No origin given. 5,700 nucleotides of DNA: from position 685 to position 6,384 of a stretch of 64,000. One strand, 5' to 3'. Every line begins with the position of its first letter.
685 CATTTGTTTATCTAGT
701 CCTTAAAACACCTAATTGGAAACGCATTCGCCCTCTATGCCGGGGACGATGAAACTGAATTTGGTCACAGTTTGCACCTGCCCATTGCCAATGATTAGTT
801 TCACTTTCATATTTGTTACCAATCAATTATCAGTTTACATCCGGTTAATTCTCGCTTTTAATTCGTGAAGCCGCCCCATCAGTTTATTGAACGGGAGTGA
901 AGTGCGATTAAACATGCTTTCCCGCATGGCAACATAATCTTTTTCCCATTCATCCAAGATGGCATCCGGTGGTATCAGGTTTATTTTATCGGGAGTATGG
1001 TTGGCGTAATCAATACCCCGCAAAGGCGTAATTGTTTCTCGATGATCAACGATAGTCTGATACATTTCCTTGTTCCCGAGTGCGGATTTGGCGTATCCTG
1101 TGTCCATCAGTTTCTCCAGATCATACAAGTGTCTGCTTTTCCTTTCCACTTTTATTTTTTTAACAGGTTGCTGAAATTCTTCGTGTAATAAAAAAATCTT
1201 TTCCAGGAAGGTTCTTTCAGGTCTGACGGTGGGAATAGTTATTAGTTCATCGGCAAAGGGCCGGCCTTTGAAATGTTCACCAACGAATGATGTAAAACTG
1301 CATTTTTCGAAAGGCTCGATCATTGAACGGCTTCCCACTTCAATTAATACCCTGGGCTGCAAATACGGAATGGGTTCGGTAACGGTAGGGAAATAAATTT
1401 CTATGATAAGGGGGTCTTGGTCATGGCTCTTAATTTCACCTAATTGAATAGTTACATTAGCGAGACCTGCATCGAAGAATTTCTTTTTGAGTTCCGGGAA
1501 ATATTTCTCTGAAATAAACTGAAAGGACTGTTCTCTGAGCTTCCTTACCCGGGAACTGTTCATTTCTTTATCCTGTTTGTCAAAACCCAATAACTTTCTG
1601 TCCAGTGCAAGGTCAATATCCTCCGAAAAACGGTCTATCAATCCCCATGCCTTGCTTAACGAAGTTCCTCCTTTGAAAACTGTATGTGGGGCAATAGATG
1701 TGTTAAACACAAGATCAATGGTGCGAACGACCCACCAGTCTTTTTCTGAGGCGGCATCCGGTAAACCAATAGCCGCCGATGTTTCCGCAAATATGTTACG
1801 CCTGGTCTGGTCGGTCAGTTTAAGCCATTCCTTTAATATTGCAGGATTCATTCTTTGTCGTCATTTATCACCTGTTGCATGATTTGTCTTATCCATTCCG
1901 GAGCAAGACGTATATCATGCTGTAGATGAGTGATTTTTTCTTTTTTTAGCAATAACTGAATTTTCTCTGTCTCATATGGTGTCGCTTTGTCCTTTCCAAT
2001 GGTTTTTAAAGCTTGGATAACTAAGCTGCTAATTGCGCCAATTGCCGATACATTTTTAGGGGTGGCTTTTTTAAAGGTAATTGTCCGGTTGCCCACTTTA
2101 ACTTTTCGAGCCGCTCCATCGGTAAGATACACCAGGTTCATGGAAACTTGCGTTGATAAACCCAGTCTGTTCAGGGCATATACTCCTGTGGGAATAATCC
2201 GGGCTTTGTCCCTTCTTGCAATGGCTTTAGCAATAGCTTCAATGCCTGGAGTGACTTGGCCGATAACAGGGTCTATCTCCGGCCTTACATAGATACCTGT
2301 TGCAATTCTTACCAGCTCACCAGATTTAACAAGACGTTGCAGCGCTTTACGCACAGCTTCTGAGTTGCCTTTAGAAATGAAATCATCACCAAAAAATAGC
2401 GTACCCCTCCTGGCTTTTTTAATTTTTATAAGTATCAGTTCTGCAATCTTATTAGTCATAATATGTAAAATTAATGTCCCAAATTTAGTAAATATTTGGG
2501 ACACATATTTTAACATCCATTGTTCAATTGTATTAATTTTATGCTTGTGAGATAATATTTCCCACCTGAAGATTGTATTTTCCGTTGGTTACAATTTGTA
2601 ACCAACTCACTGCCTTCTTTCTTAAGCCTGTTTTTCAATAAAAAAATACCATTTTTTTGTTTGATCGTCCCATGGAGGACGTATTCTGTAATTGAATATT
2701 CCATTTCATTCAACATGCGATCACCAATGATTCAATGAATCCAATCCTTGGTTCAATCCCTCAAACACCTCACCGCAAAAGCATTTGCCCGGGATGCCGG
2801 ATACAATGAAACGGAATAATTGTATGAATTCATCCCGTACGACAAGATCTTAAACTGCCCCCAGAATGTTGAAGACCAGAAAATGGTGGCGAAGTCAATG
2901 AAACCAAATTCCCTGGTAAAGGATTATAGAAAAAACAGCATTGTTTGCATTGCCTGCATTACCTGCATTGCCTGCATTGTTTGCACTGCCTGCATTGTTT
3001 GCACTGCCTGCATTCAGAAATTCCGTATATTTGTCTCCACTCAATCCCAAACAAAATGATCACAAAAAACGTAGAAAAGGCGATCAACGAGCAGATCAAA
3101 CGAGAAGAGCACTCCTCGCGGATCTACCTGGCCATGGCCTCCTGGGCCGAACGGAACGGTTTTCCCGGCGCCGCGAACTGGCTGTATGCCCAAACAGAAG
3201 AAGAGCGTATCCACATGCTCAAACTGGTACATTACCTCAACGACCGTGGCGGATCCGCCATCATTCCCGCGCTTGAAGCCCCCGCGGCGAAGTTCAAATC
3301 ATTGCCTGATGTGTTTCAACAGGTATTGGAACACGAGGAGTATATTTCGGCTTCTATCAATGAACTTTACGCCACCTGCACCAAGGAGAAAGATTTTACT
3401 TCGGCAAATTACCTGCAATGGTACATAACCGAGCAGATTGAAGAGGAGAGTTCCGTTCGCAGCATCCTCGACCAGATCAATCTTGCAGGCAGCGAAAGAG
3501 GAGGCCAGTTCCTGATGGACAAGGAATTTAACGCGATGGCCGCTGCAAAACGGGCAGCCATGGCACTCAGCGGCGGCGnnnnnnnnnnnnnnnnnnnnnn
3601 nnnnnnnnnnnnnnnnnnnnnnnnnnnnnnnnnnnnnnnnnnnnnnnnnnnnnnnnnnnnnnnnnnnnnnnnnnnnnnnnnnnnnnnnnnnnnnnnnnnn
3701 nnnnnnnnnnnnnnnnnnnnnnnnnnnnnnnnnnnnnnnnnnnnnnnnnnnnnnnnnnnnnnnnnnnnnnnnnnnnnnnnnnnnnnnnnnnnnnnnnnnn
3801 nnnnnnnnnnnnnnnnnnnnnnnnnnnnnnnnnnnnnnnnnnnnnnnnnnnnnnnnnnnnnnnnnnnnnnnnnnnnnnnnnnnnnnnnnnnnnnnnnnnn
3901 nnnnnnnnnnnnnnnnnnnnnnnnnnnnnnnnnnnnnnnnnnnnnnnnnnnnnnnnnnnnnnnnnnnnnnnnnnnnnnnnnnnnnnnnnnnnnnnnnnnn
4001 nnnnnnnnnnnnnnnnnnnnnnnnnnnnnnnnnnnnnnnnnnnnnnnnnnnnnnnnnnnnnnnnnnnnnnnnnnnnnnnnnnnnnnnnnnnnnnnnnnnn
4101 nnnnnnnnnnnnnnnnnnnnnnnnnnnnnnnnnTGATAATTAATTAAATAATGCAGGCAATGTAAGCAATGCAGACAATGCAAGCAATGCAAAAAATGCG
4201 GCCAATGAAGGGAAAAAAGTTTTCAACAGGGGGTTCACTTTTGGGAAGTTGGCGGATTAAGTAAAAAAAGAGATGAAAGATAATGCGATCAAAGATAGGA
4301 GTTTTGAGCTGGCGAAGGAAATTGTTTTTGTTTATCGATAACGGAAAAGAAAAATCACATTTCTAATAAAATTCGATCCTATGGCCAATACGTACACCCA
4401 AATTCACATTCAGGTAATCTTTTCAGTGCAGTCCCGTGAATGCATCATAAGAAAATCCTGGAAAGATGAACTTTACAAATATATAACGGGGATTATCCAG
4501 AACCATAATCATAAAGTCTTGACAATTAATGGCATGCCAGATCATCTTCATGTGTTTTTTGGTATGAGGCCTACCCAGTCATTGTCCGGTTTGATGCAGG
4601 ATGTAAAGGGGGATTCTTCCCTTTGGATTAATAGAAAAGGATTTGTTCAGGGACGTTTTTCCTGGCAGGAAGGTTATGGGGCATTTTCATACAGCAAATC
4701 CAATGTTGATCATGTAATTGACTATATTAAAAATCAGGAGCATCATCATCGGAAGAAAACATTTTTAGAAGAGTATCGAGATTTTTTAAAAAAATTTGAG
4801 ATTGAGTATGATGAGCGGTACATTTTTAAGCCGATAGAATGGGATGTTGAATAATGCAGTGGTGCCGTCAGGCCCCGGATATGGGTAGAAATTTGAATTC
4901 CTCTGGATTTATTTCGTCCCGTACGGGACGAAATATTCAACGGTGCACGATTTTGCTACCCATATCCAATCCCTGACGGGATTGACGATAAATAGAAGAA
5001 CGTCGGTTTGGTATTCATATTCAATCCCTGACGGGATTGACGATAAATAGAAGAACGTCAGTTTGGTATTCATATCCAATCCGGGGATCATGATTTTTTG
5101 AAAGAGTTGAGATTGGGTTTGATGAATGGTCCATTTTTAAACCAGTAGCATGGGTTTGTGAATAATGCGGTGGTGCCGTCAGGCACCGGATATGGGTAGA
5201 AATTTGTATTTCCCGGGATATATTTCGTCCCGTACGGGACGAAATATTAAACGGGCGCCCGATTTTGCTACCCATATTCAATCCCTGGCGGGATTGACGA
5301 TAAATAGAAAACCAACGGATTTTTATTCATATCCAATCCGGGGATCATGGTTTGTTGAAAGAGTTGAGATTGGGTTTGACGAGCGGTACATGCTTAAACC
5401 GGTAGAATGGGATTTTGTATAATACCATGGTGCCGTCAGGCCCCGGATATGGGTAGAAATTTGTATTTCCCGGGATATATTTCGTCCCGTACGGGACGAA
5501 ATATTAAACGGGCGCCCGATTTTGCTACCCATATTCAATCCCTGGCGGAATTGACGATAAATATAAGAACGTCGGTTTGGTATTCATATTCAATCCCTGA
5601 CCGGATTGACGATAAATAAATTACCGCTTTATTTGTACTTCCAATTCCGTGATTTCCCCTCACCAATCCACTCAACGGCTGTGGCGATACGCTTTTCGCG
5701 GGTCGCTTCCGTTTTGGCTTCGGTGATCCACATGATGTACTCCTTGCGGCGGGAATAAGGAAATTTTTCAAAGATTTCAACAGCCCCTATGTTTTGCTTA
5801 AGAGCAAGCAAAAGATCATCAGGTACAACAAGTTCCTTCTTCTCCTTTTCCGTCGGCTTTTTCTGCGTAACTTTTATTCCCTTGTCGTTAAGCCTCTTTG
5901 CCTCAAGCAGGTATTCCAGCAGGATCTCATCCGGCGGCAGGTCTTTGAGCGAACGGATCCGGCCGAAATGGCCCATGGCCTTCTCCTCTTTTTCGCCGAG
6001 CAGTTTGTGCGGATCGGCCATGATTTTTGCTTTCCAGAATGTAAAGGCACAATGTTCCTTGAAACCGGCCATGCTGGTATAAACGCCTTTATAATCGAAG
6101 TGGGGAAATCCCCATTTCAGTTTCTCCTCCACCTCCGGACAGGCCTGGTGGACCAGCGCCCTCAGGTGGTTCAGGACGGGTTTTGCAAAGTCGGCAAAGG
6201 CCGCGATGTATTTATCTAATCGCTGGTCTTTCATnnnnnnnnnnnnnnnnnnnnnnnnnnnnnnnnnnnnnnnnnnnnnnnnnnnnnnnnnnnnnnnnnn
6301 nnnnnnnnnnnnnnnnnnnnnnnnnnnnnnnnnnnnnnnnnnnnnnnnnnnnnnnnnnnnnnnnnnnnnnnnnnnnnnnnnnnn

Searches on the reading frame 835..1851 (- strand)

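Call 66: search_protein_families(library=pfam, proteins=[window:835-1851:-], max_evalue=0.000001)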
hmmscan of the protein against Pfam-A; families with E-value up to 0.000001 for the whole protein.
window:835-1851:- (338 aa): 1 family
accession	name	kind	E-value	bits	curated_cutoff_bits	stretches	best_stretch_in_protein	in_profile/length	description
PF08843.17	AbiEii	-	1e-34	121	22.5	1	54-318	12-228/238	Nucleotidyl transferase AbiEii toxin, Type IV TA system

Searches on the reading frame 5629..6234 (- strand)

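Call 66: search_protein_families(library=pfam, proteins=[window:5629-6234:-], max_evalue=0.000001)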
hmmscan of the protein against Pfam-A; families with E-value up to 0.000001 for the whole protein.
window:5629-6234:- (201 aa): 3 families
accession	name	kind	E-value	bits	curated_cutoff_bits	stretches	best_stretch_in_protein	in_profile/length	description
PF13376.11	OmdA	-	1e-21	77.1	25.6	1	134-193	1-60/60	Bacteriocin-protection, YdeI or OmpD-Associated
PF08818.16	DUF1801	-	5.1e-20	72.1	27.2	1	18-111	2-83/85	Domain of unknown function (DU1801)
PF18899.5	DUF5655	-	2.1e-10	41.1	24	1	7-104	2-98/109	Domain of unknown function (DUF5655)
